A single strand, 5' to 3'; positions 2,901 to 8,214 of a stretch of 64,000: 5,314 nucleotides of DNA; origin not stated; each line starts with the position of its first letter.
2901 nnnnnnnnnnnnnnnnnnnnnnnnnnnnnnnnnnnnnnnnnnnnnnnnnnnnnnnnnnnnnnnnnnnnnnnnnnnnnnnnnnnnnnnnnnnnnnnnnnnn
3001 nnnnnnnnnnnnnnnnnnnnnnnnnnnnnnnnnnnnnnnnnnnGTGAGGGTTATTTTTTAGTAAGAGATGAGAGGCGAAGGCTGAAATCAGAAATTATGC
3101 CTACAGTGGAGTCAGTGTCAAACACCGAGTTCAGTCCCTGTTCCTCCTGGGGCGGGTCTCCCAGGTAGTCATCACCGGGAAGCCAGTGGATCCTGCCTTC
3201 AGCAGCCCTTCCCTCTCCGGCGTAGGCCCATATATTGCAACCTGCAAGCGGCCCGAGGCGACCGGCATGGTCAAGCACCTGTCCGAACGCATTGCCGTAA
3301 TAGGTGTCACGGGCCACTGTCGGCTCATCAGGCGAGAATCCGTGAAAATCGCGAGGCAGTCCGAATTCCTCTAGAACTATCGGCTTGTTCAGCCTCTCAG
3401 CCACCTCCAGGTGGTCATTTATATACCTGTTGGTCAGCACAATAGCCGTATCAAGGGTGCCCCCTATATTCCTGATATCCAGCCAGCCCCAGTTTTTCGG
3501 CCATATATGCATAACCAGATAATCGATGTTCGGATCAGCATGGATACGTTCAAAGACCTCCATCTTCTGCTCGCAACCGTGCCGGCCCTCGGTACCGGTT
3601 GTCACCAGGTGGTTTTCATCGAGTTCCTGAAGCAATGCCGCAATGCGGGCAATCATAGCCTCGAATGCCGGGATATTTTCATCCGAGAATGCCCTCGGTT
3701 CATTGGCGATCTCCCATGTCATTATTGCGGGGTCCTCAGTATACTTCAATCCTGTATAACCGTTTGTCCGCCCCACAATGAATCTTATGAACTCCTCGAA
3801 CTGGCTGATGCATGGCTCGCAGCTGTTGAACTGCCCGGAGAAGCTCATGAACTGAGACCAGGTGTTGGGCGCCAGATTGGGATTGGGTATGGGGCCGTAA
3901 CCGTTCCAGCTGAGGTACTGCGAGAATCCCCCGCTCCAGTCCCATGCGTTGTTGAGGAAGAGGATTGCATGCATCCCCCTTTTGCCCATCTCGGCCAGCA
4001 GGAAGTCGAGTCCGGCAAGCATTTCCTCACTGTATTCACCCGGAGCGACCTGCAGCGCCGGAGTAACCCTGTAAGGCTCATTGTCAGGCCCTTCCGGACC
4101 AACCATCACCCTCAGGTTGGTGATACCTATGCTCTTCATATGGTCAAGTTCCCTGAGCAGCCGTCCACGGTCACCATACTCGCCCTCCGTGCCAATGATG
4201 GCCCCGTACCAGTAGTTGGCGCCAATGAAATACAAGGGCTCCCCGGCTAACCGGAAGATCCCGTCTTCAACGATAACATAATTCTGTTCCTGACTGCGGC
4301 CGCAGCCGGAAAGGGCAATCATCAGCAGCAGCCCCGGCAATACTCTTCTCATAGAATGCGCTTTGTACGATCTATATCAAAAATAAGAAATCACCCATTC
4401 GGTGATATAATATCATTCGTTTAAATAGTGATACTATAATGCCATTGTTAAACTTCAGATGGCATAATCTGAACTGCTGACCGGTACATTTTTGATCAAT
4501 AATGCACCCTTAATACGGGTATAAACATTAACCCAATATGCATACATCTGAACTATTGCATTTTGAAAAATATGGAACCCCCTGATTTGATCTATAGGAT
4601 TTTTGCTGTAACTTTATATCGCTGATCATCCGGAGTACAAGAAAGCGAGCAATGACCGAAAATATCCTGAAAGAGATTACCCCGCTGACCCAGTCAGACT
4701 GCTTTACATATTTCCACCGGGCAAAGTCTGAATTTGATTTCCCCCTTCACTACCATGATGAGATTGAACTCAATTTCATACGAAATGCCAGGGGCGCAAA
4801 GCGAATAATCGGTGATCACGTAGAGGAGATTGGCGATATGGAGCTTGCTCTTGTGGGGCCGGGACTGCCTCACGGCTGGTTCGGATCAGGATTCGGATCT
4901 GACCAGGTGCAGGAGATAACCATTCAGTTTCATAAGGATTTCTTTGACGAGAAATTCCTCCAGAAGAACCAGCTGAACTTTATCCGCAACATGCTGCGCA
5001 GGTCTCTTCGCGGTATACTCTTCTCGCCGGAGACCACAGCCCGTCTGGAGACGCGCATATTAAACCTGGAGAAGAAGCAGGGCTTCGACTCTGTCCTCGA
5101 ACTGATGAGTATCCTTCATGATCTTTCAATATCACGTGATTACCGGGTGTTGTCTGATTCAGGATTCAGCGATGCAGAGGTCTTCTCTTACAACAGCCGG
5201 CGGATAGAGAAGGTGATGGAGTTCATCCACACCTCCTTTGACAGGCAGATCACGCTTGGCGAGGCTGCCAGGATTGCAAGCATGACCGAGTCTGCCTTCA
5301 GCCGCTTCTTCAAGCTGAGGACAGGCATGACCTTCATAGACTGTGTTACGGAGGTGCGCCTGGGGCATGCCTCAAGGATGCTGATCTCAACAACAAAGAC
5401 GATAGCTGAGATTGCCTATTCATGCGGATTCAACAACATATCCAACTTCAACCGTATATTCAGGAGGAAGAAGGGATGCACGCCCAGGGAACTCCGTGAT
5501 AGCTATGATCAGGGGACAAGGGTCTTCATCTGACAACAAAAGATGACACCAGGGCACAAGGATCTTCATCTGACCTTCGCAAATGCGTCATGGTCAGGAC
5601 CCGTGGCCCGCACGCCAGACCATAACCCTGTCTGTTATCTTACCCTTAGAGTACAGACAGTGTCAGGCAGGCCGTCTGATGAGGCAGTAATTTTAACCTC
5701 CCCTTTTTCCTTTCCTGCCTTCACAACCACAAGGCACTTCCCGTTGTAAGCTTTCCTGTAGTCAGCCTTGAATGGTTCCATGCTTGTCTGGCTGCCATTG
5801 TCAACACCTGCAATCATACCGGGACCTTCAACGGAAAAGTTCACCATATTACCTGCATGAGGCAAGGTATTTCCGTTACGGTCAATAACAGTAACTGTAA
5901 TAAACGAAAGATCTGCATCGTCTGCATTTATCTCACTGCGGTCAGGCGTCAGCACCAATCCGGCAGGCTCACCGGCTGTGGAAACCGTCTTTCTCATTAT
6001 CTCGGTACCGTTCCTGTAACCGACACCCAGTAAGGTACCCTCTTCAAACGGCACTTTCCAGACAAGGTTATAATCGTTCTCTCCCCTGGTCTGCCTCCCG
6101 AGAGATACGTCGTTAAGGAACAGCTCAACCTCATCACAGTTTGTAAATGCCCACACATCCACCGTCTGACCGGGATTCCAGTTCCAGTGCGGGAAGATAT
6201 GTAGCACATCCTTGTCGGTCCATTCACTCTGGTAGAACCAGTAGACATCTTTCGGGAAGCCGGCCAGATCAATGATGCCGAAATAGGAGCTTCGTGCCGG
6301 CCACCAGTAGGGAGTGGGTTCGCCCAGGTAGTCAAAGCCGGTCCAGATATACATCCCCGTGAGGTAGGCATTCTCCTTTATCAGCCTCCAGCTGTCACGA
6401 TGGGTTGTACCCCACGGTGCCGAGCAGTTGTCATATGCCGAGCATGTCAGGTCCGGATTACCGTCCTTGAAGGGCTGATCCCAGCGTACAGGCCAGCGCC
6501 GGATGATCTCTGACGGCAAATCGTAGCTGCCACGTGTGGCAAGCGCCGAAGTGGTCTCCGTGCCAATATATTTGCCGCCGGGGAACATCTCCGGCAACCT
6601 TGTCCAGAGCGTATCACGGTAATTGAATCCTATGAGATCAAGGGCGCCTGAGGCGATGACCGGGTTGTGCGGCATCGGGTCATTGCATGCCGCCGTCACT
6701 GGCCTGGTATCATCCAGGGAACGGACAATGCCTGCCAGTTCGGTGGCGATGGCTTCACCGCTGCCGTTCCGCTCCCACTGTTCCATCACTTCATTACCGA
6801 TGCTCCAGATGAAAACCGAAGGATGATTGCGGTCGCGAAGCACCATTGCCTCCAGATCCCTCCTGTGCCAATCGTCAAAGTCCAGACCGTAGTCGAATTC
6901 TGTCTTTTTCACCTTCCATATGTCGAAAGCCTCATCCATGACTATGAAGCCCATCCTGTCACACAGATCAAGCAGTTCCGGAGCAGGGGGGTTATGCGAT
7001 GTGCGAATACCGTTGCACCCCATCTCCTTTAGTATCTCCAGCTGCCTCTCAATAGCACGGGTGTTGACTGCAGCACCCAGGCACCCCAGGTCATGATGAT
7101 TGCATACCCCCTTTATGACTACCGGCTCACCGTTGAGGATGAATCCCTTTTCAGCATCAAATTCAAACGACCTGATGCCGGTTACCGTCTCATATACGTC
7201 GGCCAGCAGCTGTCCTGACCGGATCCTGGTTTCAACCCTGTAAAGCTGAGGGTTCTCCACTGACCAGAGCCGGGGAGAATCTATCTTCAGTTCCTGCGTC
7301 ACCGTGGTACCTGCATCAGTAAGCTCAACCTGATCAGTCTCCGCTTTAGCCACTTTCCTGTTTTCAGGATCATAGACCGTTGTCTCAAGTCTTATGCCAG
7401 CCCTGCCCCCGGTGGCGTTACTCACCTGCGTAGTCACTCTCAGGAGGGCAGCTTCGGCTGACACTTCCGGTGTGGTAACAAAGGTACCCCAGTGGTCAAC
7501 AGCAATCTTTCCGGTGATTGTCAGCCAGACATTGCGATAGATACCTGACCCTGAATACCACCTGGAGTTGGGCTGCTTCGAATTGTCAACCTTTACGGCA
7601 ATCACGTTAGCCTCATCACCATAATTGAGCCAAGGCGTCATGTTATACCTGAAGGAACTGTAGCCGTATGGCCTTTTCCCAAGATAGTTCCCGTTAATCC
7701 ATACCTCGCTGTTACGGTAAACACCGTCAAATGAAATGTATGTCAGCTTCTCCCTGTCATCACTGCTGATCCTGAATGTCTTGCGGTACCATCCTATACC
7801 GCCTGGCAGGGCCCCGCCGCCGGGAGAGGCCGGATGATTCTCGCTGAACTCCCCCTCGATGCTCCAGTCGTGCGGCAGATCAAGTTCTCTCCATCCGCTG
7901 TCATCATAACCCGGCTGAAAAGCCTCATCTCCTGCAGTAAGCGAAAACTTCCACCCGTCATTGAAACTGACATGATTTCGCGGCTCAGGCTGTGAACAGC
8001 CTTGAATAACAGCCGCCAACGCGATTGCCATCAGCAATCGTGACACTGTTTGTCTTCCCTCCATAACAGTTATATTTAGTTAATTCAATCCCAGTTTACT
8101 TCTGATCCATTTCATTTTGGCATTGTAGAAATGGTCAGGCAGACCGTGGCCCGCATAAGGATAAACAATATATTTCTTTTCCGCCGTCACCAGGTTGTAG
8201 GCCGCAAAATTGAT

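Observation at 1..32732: A ~33-kb polysaccharide-utilisation supercluster merges beta-mannan, xyloglucan-type and cellobiose modules around two cytoplasmic phosphorylases (GH130 + GH94)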

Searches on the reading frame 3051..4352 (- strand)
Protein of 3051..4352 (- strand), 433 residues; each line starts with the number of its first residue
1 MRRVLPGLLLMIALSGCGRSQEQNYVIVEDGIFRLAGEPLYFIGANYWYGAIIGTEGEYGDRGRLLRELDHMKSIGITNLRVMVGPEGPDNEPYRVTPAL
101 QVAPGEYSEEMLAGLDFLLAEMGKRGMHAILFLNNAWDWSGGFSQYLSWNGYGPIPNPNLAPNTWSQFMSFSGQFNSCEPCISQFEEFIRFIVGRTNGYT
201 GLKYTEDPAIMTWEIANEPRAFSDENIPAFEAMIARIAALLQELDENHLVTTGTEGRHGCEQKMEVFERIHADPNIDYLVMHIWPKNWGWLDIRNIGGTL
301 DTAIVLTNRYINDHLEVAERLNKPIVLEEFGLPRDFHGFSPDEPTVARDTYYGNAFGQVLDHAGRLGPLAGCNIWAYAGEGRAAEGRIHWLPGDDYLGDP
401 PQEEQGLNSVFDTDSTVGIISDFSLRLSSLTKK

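Call 3: search_protein_families(library=pfam, proteins=[window:3051-4352:-])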
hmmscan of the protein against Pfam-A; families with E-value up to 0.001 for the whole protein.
window:3051-4352:- (433 aa): 0 families

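Call 11: search_solved_structures(query=window:3051-4352:-, max_evalue=0.01)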
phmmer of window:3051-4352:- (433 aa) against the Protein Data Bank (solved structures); distinct sequences matched with E-value up to 0.01: 17.
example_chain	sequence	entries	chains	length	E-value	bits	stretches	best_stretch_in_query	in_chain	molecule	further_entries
1uuq_A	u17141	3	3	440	5.3e-104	351.7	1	22-427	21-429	MANNOSYL-OLIGOSACCHARIDE GLUCOSIDASE | MAN5A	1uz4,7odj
4lyp_A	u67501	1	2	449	5.3e-76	259.4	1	17-431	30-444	Exo-beta-1,4-mannosidase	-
4lyq_A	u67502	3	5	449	3.1e-75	256.8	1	17-431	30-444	Exo-beta-1,4-mannosidase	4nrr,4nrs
4lyr_A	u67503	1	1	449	3.3e-75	256.8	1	17-431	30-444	Exo-beta-1,4-mannosidase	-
1rh9_A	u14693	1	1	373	3.2e-33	118.4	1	98-383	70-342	endo-beta-mannanase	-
9m20_A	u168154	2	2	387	6e-33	117.5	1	34-381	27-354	mannan endo-1,4-beta-mannosidase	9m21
8gf3_A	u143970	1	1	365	5.8e-27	97.7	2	184-332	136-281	GH5 Mannanase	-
4qp0_A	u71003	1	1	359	9e-24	87.2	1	31-336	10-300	Endo-beta-mannanase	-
3pz9_A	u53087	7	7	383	4.9e-23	84.8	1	32-335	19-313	Mannan endo-1,4-beta-mannosidase. Glycosyl Hydrolase family 5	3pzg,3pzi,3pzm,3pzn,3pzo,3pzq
6tn6_A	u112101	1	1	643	3.5e-22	82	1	111-335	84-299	Mannan endo-1,4-beta-mannosidase. Glycosyl Hydrolase family 5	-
3ziz_A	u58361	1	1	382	1.1e-13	53.9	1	33-358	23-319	GH5 ENDO-BETA-1,4-MANNANASE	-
4awe_A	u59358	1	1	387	3.9e-09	38.9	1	202-335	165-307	ENDO-BETA-D-1,4-MANNANASE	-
3wh9_A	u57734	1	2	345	4.2e-07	32.2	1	203-332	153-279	Endo-beta-1,4-mannanase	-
31ao_A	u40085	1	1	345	5.8e-07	31.8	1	33-332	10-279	Probable mannan endo-1,4-beta-mannosidase A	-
3wfl_A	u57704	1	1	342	3.4e-06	29.3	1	202-290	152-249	beta-mannanase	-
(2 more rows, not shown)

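Call 12: search_protein_families(library=ncbifam, proteins=[window:3051-4352:-], max_evalue=0.00001)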
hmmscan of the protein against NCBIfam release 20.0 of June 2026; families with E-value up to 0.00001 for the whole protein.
window:3051-4352:- (433 aa): 0 families

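Call 20: search_protein_families(library=pfam, max_evalue=5, proteins=[window:3051-4352:-])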
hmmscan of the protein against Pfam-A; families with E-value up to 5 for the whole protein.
window:3051-4352:- (433 aa): 4 families
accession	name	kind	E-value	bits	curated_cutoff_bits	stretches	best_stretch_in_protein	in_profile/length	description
PF00150.24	Cellulase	-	0.0016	18.4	23.5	1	71-332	29-238/272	Cellulase (glycosyl hydrolase family 5)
PF08139.17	LPAM_1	-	0.079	13.9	20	1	1-17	1-17/18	Prokaryotic membrane lipoprotein lipid attachment site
PF02836.23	Glyco_hydro_2_C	-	0.11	12.1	21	1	207-262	124-164/302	Glycosyl hydrolases family 2, TIM barrel domain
PF19599.4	DUF6104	-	0.13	13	27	1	211-247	22-56/58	Family of unknown function (DUF6104)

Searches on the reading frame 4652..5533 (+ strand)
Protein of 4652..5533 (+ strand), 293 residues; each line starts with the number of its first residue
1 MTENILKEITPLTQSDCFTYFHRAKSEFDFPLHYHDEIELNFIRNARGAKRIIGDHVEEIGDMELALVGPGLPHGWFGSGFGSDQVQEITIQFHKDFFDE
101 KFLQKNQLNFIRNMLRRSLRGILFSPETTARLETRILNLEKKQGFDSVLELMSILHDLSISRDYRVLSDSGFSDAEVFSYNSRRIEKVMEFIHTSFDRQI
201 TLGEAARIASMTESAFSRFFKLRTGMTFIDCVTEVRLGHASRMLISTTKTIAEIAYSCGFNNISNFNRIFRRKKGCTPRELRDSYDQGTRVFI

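Call 3: search_protein_families(library=pfam, proteins=[window:4652-5533:+])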
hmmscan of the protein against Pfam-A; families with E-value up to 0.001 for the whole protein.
window:4652-5533:+ (293 aa): 2 families
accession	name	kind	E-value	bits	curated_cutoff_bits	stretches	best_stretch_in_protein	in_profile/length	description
PF12833.13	HTH_18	-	4.1e-25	88.3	33.6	1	206-283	2-79/80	Helix-turn-helix domain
PF00165.29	HTH_AraC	-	6.1e-14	52.2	26.6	1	245-282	2-41/42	Bacterial regulatory helix-turn-helix proteins, AraC family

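Call 12: search_protein_families(library=ncbifam, proteins=[window:4652-5533:+], max_evalue=0.00001)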
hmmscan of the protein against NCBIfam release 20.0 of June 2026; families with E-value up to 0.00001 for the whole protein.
window:4652-5533:+ (293 aa): 24 families
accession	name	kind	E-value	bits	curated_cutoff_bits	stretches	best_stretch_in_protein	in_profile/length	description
NF047455.1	TF_Staph_AryK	equivalog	1.4e-20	73.1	850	1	178-288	152-262/759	transcriptional regulator AryK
NF010028.0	PRK13503.1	equivalog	4.8e-16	59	288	1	179-286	167-274/278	HTH-type transcriptional activator RhaS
NF006902.0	PRK09393.1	equivalog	3.8e-15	55.9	425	1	177-287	213-324/327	transcriptional regulator FtrA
NF047788.1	TransRegPocR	equivalog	1.4e-14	54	500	1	178-286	184-292/296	transcriptional regulator PocR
NF007860.0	PRK10572.1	equivalog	3.5e-14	52.3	208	1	181-286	181-286/292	arabinose operon transcriptional regulator AraC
TIGR04094.1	adjacent_YSIRK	equivalog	4.3e-14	52.3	200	1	181-280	283-381/383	YSIRK-targeted surface antigen transcriptional regulator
NF052534.1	RzbtTranRegRhrA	equivalog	6.6e-14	51.9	500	1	173-283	197-309/312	rhizobactin biosynthesis transcriptional regulator RhrA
NF010026.0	PRK13501.1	equivalog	4.3e-13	49.1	363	1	183-287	176-280/290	HTH-type transcriptional activator RhaR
NF049932.1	TranspRegBtr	equivalog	1.2e-12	47.2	900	1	181-279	162-260/531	bacillibactin transport transcriptional regulator Btr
NF010025.2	PRK13500.1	equivalog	2e-12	47.3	525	1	183-284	176-277/282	HTH-type transcriptional activator RhaR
NF033869.1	viru_reg_Rsp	equivalog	5.7e-12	44.9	400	1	181-285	145-249/701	AraC family transcriptional regulator Rsp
NF049968.1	QhpR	equivalog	1.7e-11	43.8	250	1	200-282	203-284/284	AraC-like transcriptional regulator QhpR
NF040475.1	chlor_reg_RclR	equivalog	2.2e-11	43.6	400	1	184-283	178-277/284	reactive chlorine-specific transcriptional regulator RclR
NF007693.0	PRK10371.1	equivalog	2.3e-11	43.4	253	1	33-284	49-299/309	transcriptional regulator MelR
NF010027.0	PRK13502.1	equivalog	1.6e-10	40.9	384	1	185-286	178-279/282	HTH-type transcriptional activator RhaR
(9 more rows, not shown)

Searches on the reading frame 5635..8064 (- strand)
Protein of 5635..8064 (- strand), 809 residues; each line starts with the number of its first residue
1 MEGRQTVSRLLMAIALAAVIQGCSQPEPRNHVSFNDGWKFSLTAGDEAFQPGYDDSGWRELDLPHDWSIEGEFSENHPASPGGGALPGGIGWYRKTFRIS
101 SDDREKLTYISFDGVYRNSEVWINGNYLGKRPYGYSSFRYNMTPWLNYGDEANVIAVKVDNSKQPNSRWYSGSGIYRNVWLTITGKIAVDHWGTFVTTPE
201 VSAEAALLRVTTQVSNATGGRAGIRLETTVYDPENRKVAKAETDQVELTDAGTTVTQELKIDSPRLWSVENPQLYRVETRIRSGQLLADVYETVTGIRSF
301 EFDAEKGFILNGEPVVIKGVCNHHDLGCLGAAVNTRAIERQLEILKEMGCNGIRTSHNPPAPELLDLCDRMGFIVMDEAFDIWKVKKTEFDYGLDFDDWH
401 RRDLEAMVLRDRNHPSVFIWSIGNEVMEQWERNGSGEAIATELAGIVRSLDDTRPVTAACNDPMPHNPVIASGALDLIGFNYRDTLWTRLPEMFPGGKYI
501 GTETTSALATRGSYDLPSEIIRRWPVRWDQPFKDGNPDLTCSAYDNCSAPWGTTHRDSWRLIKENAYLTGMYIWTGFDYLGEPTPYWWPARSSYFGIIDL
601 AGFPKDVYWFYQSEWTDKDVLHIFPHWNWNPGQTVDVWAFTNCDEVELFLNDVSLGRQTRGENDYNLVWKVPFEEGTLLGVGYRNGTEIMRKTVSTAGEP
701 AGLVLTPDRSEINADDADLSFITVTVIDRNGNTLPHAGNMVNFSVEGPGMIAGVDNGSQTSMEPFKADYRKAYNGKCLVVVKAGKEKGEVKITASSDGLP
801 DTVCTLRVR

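Call 3: search_protein_families(library=pfam, proteins=[window:5635-8064:-])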
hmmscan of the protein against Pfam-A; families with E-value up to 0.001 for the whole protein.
window:5635-8064:- (809 aa): 9 families
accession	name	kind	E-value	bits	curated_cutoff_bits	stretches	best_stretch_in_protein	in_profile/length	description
PF18565.7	Glyco_hydro2_C5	-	1.1e-36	125.3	32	1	703-802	1-100/103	Glycoside hydrolase family 2 C-terminal domain 5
PF02836.23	Glyco_hydro_2_C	-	2.3e-31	109.5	21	1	306-461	6-163/302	Glycosyl hydrolases family 2, TIM barrel domain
PF02837.24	Glyco_hydro_2_N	-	2.7e-25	89.7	28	1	33-182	3-166/169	Glycosyl hydrolases family 2, sugar binding domain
PF16355.11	DUF4982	-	9.3e-24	83.6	23.9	1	632-689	1-60/61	Domain of unknown function (DUF4982)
PF00703.27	Glyco_hydro_2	-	4.7e-18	66.4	23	1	195-298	6-109/109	Glycosyl hydrolases family 2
PF13364.12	BetaGal_ABD2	-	4.7e-06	27.8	23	1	53-162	1-109/112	Beta-galactosidase second all-beta domain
PF09134.16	Invasin_D3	-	5.3e-06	27.3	33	1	706-798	8-84/98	Invasin, domain 3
PF22666.2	Glyco_hydro_2_N2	-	2.2e-05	25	27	1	92-162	51-120/167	Glycosyl hydrolase 2 galactose-binding domain-like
PF21467.3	BetaGal_gal-bd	-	8.6e-05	23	27.3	1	91-148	2-59/62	Beta-galactosidase, galactose-binding domain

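Call 12: search_protein_families(library=ncbifam, proteins=[window:5635-8064:-], max_evalue=0.00001)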
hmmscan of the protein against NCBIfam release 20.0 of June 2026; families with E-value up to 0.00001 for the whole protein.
window:5635-8064:- (809 aa): 11 families
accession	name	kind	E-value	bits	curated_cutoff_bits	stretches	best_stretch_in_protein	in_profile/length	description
NF041463.1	GalB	equivalog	2.1e-285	948.9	900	1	49-799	91-869/869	beta-galactosidase GalB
NF041462.1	GalA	equivalog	4.4e-244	812.1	900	1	44-803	32-760/763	beta-galactosidase GalA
NF050095.1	BetGlucuronLacZ4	equivalog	3.7e-74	250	950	2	24-462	9-441/666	beta-glucuronidase LacZ4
NF052611.1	beta_gal_Bga2A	equivalog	9.5e-59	199.3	999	1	33-456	39-480/1007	beta-galactosidase, LacZ type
NF007538.0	PRK10150.1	equivalog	1.3e-46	159.2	544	1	169-459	167-451/607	beta-glucuronidase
NF049877.1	GlucurArabfur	equivalog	1.4e-45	155.4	1800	1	28-455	366-792/1400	beta-d-glucuronidase/beta-L-arabinofuranosidase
NF007666.0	PRK10340.1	equivalog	6e-44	150.2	1284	1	89-454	109-470/1030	beta-galactosidase subunit alpha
NF049891.1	Bet1-4galacdseBT4156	equivalog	6.4e-43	146.8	1700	1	52-426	38-408/946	exo-beta-1,4-galactosidase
NF007074.0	PRK09525.1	subfamily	1.4e-42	145.6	1221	1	89-456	120-485/1027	beta-galactosidase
NF041100.1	betagal_LacZ_Ttogales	equivalog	9.7e-41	139.4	2000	1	28-457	34-466/1090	beta-galactosidase LacZ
NF049890.1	Bet1-4galacdseBT4151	equivalog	2e-27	95.5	1500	1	89-429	107-453/952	exo-beta-1,4-galactosidase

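Call 68: search_solved_structures(query=window:5635-8064:-, max_evalue=1e-60)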
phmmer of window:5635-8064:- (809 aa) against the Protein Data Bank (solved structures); distinct sequences matched with E-value up to 1e-60: 19.
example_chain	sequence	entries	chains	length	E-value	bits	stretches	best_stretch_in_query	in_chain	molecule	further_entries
7cwd_A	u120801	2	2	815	8.7e-209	698.8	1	31-801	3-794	beta-glalactosidase | beta-galactosidase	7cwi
4ypj_A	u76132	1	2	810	4.7e-204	683.1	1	30-801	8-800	Beta galactosidase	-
8q2h_A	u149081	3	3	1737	1.6e-203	681.4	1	29-801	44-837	beta-galactosidase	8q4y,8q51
5t98_A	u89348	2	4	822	6.4e-202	676.1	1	22-808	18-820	Glycoside Hydrolase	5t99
9bey_A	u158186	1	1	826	2.4e-193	647.7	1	22-800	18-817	GH2 beta-galactosidase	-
6qub_A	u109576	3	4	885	1.6e-162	545.8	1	27-652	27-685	Beta-galactosidase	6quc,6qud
6qub_B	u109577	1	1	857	2.7e-162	545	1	33-652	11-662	Beta-galactosidase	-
5dmy_A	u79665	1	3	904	3.3e-162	544.7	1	27-652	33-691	Beta-galactosidase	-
7nit_A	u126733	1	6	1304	3.5e-162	544.6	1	27-652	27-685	Beta-galactosidase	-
3gm8_A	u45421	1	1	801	7.8e-161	540.2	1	32-530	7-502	Glycoside hydrolase family 2, candidate beta-glycosidase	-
4cu6_A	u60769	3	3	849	1e-156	526.5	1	30-803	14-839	BETA-GALACTOSIDASE | GLYCOSIDE HYDROLASE 2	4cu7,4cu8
4cuc_A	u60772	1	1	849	2.3e-156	525.4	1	30-803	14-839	BETA-GALACTOSIDASE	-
7rsk_A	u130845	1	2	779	1.2e-152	513.1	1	32-482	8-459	Glycosyl hydrolase family 2, sugar binding domain protein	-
6b6l_A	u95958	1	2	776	1.4e-152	512.8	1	32-482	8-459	Glycosyl hydrolase family 2, sugar binding domain protein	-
5t9a_A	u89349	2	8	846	4.6e-151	507.9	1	29-437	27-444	Glycoside Hydrolase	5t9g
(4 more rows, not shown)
